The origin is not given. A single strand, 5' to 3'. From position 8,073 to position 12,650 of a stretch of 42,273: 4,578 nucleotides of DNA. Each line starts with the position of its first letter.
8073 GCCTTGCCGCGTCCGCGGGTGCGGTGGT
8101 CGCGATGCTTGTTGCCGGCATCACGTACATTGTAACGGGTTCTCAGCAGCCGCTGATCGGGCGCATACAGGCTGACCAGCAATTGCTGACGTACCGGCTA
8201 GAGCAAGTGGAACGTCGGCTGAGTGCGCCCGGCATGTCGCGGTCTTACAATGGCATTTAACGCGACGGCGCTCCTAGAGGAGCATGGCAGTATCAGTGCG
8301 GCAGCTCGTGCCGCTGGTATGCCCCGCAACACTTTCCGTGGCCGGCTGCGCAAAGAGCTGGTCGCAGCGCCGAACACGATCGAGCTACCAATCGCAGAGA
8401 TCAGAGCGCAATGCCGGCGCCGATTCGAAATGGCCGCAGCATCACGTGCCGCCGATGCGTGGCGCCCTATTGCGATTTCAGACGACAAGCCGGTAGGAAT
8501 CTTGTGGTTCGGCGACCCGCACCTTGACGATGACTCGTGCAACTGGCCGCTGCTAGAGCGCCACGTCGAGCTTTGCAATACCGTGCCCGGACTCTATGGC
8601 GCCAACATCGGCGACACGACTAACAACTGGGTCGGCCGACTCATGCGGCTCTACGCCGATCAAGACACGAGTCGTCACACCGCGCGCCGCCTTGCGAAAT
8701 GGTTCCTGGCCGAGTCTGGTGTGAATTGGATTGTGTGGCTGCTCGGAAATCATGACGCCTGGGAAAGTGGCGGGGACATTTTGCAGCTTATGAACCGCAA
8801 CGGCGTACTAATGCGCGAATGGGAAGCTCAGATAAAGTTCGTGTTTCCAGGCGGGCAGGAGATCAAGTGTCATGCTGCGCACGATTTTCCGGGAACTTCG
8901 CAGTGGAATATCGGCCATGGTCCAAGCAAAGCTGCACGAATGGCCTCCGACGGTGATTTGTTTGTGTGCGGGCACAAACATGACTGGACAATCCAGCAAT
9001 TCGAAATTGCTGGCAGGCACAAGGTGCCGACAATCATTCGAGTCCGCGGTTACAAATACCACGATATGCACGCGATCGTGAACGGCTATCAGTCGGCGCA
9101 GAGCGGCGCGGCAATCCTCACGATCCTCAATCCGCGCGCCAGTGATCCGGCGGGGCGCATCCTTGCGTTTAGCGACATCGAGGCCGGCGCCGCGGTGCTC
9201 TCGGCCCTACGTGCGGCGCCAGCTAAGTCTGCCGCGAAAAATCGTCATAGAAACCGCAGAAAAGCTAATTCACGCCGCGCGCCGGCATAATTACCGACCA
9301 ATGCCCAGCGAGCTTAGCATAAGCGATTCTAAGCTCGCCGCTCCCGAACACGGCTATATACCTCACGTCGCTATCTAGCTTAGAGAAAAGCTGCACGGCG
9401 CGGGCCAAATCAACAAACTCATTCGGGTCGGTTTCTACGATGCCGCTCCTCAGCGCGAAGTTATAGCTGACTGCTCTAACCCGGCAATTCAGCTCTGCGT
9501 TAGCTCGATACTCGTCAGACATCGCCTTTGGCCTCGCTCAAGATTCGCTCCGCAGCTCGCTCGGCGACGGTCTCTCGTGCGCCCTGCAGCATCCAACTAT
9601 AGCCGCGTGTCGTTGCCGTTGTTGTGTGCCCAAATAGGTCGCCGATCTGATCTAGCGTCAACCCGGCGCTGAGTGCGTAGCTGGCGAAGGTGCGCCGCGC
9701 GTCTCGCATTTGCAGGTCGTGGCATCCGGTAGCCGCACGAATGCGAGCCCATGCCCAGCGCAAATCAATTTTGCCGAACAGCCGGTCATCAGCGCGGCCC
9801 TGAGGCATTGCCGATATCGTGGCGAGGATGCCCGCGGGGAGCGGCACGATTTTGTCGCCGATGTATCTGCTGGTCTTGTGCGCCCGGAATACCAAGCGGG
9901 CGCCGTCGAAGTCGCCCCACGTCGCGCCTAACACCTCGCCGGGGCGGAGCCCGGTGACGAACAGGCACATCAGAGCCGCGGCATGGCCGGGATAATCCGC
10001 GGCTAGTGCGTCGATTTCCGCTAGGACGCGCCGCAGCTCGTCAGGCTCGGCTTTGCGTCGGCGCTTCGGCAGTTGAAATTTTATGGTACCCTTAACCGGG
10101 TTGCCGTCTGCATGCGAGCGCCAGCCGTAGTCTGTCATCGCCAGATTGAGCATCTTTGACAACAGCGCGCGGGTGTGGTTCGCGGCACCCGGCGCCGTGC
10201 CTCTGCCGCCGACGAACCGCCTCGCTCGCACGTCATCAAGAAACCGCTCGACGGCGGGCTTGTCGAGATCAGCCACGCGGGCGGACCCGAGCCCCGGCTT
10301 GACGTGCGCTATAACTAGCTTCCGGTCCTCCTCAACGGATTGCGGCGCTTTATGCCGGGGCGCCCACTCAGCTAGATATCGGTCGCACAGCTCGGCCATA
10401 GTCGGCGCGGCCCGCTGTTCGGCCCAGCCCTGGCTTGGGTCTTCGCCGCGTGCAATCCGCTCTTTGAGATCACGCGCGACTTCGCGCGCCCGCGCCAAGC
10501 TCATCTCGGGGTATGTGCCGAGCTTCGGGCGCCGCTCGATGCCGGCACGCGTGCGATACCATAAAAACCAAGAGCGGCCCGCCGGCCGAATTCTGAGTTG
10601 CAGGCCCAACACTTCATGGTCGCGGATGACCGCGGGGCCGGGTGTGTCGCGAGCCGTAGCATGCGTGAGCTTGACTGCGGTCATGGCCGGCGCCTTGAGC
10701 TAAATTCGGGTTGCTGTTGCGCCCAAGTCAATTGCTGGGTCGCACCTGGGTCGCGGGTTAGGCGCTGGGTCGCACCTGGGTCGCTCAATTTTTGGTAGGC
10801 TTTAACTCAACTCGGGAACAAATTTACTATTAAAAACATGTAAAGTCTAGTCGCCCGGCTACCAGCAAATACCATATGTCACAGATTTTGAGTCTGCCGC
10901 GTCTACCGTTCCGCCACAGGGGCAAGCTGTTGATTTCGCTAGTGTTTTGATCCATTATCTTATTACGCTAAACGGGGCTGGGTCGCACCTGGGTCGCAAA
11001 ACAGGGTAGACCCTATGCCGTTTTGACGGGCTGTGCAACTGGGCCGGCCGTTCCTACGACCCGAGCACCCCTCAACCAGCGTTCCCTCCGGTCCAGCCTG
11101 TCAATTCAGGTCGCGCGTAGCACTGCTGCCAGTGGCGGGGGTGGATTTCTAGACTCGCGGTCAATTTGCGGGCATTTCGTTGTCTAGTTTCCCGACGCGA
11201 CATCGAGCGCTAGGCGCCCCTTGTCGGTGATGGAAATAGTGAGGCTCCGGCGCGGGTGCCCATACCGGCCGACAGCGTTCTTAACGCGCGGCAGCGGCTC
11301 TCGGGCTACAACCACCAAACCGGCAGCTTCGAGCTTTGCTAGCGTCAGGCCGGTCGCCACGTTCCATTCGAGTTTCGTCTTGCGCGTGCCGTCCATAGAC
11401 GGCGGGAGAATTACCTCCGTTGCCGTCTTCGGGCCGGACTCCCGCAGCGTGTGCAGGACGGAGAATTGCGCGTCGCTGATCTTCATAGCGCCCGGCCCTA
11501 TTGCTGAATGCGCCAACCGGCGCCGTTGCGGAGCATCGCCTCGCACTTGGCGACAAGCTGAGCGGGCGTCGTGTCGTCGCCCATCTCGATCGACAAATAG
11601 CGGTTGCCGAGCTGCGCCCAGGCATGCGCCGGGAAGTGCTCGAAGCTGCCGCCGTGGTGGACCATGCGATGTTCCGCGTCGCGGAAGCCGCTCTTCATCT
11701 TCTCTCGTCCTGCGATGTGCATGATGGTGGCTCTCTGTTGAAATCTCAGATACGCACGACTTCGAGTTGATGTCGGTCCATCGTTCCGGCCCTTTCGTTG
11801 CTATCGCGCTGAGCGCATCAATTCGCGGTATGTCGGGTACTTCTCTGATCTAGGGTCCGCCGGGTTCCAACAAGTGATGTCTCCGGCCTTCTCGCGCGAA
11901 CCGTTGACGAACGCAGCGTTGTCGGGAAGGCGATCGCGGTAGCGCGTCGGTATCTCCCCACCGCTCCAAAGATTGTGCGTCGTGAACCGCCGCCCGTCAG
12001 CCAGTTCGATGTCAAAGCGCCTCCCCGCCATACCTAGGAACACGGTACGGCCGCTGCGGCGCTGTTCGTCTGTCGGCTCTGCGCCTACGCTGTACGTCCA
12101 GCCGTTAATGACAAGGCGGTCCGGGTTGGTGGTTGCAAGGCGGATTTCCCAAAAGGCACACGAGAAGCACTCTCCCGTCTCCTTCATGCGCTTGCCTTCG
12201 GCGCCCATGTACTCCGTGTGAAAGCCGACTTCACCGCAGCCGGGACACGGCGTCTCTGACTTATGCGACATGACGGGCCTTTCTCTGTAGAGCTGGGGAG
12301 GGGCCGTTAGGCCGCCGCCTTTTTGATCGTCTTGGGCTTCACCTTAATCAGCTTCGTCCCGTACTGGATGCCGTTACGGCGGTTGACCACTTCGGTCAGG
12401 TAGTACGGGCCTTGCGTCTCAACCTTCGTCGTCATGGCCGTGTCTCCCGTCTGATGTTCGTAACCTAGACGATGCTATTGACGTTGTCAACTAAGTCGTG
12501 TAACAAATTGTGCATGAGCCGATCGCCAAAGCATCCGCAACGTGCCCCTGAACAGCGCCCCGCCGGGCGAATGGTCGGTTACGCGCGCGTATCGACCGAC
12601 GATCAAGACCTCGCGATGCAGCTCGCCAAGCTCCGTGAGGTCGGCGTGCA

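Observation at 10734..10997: attP carries the 5' half of tRNA-Leu(CAA), bracketed by three identical 21-bp arm repeats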

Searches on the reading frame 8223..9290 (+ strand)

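Call 9: search_protein_families(library=pfam, proteins=[window:8223-9290:+])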
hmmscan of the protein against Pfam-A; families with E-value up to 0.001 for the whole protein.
window:8223-9290:+ (355 aa): 1 family
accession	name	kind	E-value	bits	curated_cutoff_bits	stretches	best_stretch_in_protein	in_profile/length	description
PF13556.12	HTH_30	-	4.2e-05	23.7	27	1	16-44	7-35/59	PucR C-terminal helix-turn-helix domain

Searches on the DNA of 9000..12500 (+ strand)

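Call 6: search_dna_similar(query=window:9000-12500:+, collection=phages, mode=near)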
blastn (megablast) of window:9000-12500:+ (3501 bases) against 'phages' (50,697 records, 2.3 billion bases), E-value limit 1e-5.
No match.

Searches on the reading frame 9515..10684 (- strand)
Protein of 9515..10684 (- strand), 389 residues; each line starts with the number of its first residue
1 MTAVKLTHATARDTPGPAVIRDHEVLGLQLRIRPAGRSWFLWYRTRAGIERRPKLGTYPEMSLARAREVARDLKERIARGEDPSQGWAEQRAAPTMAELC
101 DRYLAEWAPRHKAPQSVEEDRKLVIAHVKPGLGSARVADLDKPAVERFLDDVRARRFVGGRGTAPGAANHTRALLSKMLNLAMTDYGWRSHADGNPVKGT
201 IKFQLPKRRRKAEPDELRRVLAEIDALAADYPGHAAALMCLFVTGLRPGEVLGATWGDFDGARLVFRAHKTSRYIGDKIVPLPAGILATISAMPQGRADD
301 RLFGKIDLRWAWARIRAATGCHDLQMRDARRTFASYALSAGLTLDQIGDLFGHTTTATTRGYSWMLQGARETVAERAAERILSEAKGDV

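Call 7: find_encoding_contigs(protein=window:9515-10684:-, flank=10000, max_places=10)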
Protein window:9515-10684:- (389 aa): 2 contigs read that carry it; 2 places shown.
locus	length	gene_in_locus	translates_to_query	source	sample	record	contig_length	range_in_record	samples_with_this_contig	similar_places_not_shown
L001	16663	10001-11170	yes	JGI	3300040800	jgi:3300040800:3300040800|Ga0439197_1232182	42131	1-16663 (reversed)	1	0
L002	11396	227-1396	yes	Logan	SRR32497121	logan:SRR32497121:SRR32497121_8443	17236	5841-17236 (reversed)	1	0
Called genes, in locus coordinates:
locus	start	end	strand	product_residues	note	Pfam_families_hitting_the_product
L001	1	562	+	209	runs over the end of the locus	-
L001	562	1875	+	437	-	-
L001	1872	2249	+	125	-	-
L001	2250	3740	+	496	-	PF13550:Phage-tail_3 (weak)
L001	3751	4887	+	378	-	PF27114:Phage_tail_beta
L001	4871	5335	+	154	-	-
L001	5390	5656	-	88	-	-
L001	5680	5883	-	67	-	-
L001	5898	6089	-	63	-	-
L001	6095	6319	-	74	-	-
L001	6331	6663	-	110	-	PF14216:DUF4326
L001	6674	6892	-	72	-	-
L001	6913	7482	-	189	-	-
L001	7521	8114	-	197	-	PF00239:Resolvase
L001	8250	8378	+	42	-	-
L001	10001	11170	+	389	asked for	PF13356:Arm-DNA-bind_3, PF00589:Phage_integrase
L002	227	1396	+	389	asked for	PF13356:Arm-DNA-bind_3, PF00589:Phage_integrase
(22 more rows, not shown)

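Call 9: search_protein_families(library=pfam, proteins=[window:9515-10684:-])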
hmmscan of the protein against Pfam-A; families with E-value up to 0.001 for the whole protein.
window:9515-10684:- (389 aa): 2 families
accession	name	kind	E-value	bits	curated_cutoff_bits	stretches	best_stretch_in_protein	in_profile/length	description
PF13356.12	Arm-DNA-bind_3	-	8.7e-15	55.1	27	1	19-86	16-79/83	Arm DNA-binding domain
PF00589.27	Phage_integrase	-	4.5e-08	33.5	27.1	1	213-362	4-165/172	Phage integrase family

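Call 20: find_homologous_proteins(query=window:9515-10684:-, max_evalue=1e-30)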
Query window:9515-10684:- (389 aa): 54 proteins with E <= 1e-30 among 8000 candidates.
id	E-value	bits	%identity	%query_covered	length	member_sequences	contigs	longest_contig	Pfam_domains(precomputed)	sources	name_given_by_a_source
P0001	4.2e-258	874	100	100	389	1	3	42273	PF13356.13,PF00589.28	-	-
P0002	1.2e-213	728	83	100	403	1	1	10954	PF13356.13,PF00589.28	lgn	-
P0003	9.7e-209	711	81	100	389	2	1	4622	PF13356.13,PF00589.28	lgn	-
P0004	1.7e-125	437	57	98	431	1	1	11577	PF13356.13,PF00589.28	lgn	-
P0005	2.4e-111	391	52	96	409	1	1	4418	PF13356.13,PF00589.28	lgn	-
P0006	2.0e-110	388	49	98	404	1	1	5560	PF13356.13,PF00589.28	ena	-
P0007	7.5e-109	383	49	99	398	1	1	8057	PF13356.13,PF00589.28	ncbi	-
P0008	8.6e-107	376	51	94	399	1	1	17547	PF13356.13,PF00589.28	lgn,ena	-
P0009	3.4e-105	371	49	98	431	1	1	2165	PF13356.13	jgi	jgi:integrase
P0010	2.2e-104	368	48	98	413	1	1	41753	PF13356.13,PF00589.28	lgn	-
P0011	3.3e-102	361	48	98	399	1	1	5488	PF13356.13,PF00589.28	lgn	-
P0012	5.0e-102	360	48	98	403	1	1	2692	PF14659.13,PF13356.13,PF00589.28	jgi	jgi:integrase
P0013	6.2e-102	360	46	99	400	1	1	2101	PF13356.13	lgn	-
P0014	4.3e-101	357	48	98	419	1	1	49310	PF13356.13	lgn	-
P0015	6.5e-101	356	47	98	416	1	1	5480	PF13356.13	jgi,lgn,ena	-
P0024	2.2e-80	289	42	99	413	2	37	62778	PF14659.13,PF13356.13,PF00589.28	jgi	jgi:integrase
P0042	6.8e-46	175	36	94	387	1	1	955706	PF14659.13,PF13356.13,PF00589.28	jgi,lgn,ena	-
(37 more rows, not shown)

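Call 23: find_encoding_contigs(protein=P0002, flank=10000, max_places=4)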
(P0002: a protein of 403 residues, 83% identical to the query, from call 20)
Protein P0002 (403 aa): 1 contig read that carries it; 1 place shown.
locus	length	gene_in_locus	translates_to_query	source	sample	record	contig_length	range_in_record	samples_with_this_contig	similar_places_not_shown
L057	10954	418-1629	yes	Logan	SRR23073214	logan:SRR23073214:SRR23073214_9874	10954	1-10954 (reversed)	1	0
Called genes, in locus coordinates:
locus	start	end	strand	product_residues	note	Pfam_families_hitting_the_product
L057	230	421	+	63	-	-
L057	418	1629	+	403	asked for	PF13356:Arm-DNA-bind_3, PF00589:Phage_integrase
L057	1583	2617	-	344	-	-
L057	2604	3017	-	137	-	-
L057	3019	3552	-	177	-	-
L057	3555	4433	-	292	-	-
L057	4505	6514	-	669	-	PF27114:Phage_tail_beta, PF12708:Pect-lyase_RHGA_epim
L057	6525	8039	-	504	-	PF13550:Phage-tail_3 (weak)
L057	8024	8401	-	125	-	-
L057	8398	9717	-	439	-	-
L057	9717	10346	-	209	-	-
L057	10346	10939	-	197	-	-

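Call 24: find_encoding_contigs(protein=P0003, flank=10000, max_places=4)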
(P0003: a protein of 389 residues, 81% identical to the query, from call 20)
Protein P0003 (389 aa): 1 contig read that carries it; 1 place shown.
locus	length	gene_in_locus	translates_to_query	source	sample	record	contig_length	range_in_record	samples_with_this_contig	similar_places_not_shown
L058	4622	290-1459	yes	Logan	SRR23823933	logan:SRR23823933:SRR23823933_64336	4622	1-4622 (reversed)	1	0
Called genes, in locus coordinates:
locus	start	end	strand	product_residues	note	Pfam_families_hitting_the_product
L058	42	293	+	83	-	-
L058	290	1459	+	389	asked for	PF13356:Arm-DNA-bind_3, PF00589:Phage_integrase (weak)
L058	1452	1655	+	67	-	-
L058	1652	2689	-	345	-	-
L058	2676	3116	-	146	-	-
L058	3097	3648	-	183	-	-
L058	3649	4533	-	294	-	-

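Call 25: find_encoding_contigs(protein=P0004, flank=10000, max_places=4)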
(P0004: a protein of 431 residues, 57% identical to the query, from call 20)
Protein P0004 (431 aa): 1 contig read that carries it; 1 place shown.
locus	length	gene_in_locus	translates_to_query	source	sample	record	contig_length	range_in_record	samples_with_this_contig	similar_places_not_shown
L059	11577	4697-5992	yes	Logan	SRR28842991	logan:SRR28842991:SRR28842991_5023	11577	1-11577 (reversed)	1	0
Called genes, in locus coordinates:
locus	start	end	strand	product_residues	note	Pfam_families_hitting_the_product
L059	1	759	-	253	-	?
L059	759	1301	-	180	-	PF21448:DNMK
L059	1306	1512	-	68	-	-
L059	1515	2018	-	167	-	-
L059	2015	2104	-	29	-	-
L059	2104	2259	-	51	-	-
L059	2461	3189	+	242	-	PF01381:HTH_3, PF13560:HTH_31 (weak)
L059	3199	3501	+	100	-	-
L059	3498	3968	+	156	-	-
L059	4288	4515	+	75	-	-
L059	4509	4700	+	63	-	-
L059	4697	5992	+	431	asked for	PF13356:Arm-DNA-bind_3, PF00589:Phage_integrase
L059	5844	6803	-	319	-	-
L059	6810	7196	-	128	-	-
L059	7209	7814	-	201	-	PF00959:Phage_lysozyme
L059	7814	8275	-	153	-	-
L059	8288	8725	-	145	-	-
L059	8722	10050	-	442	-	PF27114:Phage_tail_beta (weak)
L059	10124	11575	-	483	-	?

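Call 54: find_related_loci(query=A1, collection=viral_contigs, flank=3000)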
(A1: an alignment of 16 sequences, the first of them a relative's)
Query A1 (389 aa) in viral_contigs; peptide patterns used: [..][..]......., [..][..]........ (x = any residue, [..] = any of these).
20 stretches matched a pattern, but none encodes a relative of the query by tblastn (E <= 1e-3).

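Call 55: find_encoding_contigs(protein=P0007, flank=4000, max_places=3)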
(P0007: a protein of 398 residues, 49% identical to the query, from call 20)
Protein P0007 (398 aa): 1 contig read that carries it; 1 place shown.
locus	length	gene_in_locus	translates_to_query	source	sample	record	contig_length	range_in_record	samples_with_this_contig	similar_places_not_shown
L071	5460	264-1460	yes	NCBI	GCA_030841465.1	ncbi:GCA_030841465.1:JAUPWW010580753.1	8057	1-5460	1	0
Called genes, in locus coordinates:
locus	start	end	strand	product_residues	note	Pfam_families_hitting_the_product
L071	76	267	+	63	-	-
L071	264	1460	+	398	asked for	PF13356:Arm-DNA-bind_3, PF00589:Phage_integrase (faint)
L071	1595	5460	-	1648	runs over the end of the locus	-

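Call 56: find_encoding_contigs(protein=P0014, flank=4000, max_places=3)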
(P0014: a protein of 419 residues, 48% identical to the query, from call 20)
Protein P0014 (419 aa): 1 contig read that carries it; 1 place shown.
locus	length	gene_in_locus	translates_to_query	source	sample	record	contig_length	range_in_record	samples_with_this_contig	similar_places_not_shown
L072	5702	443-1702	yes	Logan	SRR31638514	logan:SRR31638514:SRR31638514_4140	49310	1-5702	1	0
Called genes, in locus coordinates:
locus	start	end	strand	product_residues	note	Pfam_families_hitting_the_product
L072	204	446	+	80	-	-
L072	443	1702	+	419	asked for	PF13356:Arm-DNA-bind_3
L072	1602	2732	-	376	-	-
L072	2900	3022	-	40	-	-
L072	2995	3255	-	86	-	-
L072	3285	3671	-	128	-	-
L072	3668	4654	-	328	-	-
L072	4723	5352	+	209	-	-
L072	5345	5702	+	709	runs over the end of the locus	-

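Call 57: find_encoding_contigs(protein=P0010, flank=4000, max_places=3)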
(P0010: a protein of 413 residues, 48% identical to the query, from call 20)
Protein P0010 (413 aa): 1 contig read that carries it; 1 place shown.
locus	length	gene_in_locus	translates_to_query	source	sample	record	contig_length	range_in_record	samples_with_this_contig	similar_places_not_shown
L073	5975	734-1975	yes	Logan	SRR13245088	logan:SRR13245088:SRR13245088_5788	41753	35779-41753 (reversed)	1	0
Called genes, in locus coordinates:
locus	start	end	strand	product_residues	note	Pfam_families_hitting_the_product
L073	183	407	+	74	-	-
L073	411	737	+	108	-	PF24963:DUF7768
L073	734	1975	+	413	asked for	PF00589:Phage_integrase (faint), PF13356:Arm-DNA-bind_3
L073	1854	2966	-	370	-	-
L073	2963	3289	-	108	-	-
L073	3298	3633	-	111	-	-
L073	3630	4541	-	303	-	PF00959:Phage_lysozyme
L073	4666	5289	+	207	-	-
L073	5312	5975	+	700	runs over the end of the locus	-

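Call 61: find_encoding_contigs(protein=P0042, flank=6000, max_places=2)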
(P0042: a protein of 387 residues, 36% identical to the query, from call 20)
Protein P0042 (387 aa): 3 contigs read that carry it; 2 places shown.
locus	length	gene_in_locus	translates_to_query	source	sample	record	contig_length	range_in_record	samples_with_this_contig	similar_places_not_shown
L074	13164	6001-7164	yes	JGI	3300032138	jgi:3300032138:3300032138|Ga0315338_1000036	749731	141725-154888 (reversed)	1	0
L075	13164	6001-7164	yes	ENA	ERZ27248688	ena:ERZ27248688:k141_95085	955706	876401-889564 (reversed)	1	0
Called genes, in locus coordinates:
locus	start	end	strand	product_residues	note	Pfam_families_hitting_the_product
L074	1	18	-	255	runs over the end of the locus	-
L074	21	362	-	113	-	-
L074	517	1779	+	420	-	PF00149:Metallophos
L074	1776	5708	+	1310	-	PF02463:SMC_N (faint), PF13476:AAA_23, PF13514:AAA_27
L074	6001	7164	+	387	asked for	PF13356:Arm-DNA-bind_3, PF14659:Phage_int_SAM_3 (faint), PF00589:Phage_integrase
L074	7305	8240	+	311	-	-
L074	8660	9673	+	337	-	PF13479:AAA_24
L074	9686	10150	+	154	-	PF05037:DUF669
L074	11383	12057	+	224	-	PF13481:AAA_25 (weak)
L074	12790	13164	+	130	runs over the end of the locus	-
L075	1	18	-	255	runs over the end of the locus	-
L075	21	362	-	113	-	-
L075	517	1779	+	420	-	PF00149:Metallophos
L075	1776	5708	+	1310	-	PF02463:SMC_N (faint), PF13476:AAA_23, PF13514:AAA_27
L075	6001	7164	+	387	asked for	PF13356:Arm-DNA-bind_3, PF14659:Phage_int_SAM_3 (faint), PF00589:Phage_integrase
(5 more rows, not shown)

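Call 62: find_encoding_contigs(protein=P0024, flank=6000, max_places=4)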
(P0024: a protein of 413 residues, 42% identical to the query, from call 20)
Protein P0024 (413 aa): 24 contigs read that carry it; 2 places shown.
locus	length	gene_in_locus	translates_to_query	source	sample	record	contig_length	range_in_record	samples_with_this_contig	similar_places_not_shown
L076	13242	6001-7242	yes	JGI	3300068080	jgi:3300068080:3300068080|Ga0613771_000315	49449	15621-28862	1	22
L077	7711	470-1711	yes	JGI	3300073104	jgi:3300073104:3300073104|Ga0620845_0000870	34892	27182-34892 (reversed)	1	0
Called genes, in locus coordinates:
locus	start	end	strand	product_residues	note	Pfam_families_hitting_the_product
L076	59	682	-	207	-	PF10991:Enc34_ssDNA-bd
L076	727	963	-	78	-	PF12728:HTH_17 (weak)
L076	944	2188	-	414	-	PF10926:DUF2800, PF12705:PDDEXK_1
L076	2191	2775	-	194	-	-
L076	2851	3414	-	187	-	PF21448:DNMK (faint)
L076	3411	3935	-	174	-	-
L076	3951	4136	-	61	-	-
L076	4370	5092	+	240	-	-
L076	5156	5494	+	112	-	-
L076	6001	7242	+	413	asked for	PF13356:Arm-DNA-bind_3, PF14659:Phage_int_SAM_3 (weak), PF00589:Phage_integrase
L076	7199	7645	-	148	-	-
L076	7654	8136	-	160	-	-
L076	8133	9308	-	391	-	-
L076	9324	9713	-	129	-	-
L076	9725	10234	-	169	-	-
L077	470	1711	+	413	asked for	PF13356:Arm-DNA-bind_3, PF14659:Phage_int_SAM_3 (weak), PF00589:Phage_integrase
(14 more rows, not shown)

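Call 72: find_encoding_contigs(protein=P0008, flank=3000, max_places=2)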
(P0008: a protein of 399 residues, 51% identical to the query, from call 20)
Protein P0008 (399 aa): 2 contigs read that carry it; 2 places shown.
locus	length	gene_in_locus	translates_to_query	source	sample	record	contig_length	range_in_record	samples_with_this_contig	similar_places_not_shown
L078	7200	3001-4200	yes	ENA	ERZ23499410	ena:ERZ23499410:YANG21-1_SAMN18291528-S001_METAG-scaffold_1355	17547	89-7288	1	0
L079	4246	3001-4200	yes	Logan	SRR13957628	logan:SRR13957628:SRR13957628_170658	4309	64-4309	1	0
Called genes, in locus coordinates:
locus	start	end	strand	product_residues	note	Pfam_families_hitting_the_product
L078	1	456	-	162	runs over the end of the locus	-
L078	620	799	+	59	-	-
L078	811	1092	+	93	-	-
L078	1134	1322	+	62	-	-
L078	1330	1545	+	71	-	-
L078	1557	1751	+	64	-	-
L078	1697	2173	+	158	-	-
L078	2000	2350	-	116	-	-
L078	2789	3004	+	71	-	-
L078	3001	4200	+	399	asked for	PF13356:Arm-DNA-bind_3, PF00589:Phage_integrase (weak)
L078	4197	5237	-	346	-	-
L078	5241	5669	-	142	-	-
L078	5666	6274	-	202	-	PF00959:Phage_lysozyme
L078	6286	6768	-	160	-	-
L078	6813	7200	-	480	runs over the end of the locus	PF13550:Phage-tail_3 (weak)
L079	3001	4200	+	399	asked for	PF13356:Arm-DNA-bind_3, PF00589:Phage_integrase (weak)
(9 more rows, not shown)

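Call 73: find_encoding_contigs(protein=P0005, flank=3000, max_places=2)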
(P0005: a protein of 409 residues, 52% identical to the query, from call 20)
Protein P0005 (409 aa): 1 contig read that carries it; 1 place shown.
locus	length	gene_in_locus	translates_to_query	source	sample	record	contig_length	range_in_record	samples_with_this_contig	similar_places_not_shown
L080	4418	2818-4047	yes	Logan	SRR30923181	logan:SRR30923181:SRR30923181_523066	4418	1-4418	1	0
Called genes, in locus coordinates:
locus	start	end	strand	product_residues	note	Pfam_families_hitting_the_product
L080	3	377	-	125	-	?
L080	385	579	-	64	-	-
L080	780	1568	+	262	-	PF01381:HTH_3 (weak)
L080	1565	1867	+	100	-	PF12728:HTH_17 (weak)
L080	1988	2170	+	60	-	-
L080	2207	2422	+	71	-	-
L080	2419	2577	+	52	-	-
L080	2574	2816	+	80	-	-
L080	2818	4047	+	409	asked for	PF13356:Arm-DNA-bind_3, PF00589:Phage_integrase (weak)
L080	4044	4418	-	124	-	?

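Call 75: search_protein_families(library=phrogs, proteins=[L059:2461-3189:+, L059:3199-3501:+, L059:3498-3968:+], max_evalue=0.01)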
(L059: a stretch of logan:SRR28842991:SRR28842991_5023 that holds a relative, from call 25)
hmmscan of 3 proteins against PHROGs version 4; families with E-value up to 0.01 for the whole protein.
L059:2461-3189:+ (242 aa): 9 families
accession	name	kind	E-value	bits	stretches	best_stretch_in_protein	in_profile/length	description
phrog_4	-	transcription regulation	4.7e-06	26.8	1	52-142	140-205/400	transcriptional repressor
phrog_1373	-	transcription regulation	2.5e-05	25.3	1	55-101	70-116/166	transcriptional regulator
phrog_8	-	transcription regulation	0.00036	21.1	1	57-114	166-222/346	transcriptional regulator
phrog_3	-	transcription regulation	0.00046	21.1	1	52-106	92-144/430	transcriptional repressor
phrog_4779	-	transcription regulation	0.00074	21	1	51-86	5-40/98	transcriptional regulator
phrog_925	-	DNA, RNA and nucleotide metabolism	0.0026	18.5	0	52-87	8-43/67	HTH DNA binding protein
phrog_2339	-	DNA, RNA and nucleotide metabolism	0.0033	18.4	1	53-102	30-80/98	HTH DNA binding protein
phrog_1381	-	moron, auxiliary metabolic gene and host takeover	0.0036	17.6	1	59-103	24-68/264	plasmid antitoxin with HTH domain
phrog_2439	-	transcription regulation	0.0051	16.7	1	54-103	13-62/367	transcriptional regulator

L059:3199-3501:+ (100 aa): 3 families
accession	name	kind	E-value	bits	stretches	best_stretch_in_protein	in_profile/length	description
phrog_2528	-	unknown function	7.7e-06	26.9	1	25-63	40-78/90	-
phrog_66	-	integration and excision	7.5e-05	23.5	1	7-66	87-145/412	excisionase and transcriptional regulator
phrog_2474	-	transcription regulation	0.0074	17.2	1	8-66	43-101/118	MerR-like transcriptional regulator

L059:3498-3968:+ (156 aa): 0 families
